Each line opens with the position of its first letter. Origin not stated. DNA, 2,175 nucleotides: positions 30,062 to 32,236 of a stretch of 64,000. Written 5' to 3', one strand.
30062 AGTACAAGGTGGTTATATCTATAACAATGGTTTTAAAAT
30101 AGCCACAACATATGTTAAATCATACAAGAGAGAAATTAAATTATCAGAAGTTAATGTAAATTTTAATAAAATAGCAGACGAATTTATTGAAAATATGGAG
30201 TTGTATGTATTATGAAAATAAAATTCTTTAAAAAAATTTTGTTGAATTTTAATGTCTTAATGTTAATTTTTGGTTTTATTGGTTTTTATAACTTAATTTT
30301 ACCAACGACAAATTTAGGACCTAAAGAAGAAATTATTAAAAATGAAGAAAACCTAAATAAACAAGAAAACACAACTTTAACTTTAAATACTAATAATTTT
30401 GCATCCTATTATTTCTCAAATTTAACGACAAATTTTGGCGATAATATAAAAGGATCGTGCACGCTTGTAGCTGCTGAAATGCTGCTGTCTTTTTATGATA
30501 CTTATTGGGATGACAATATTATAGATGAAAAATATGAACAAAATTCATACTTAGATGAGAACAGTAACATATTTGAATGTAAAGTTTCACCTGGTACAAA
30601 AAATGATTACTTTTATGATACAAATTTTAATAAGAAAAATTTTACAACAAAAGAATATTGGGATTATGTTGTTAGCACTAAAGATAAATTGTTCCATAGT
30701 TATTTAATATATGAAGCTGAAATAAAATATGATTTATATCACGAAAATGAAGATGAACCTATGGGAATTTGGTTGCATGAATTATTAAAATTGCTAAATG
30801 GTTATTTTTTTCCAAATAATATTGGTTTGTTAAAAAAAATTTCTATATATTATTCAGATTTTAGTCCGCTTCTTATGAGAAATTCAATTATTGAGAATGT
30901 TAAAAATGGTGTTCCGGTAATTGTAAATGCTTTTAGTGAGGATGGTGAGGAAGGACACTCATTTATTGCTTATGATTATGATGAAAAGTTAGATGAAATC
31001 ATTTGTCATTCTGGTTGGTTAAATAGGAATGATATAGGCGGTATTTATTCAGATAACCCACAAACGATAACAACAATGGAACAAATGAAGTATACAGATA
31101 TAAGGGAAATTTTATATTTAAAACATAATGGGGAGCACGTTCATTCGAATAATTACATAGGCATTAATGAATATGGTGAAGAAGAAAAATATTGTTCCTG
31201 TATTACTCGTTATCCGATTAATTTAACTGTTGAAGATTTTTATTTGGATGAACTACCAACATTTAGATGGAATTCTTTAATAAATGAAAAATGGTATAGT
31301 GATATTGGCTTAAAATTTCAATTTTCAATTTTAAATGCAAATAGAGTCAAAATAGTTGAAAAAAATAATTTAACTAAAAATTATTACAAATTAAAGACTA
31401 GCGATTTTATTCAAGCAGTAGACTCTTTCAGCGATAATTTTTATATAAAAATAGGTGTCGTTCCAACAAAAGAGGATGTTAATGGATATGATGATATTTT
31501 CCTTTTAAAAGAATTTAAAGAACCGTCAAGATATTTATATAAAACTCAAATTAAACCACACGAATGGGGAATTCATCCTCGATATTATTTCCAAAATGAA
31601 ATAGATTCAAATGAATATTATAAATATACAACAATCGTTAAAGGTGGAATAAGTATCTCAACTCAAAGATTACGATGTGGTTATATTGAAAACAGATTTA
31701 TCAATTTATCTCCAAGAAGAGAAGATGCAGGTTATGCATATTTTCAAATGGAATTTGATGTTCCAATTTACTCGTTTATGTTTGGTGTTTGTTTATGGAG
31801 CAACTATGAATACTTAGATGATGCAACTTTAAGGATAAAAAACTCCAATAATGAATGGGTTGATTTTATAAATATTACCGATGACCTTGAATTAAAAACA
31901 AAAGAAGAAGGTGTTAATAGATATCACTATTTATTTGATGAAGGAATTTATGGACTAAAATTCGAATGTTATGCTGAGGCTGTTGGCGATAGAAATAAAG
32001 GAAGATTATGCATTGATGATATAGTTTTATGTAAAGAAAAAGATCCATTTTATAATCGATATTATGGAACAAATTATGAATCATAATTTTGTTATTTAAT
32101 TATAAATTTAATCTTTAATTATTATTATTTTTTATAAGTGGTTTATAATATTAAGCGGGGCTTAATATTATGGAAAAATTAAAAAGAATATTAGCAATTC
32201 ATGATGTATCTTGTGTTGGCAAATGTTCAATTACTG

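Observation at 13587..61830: Dispersed ~30-bp repeat family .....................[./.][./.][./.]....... at six loci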

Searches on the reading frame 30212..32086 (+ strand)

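Call 78: search_protein_families(library=pfam, proteins=[window:30212-32086:+], max_evalue=0.001)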
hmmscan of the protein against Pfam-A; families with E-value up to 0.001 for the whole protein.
window:30212-32086:+ (624 aa): 1 family
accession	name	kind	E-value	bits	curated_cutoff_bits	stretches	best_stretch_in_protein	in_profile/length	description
PF13529.12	Peptidase_C39_2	-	0.00077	20.5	24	0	224-266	90-140/143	Peptidase_C39 like family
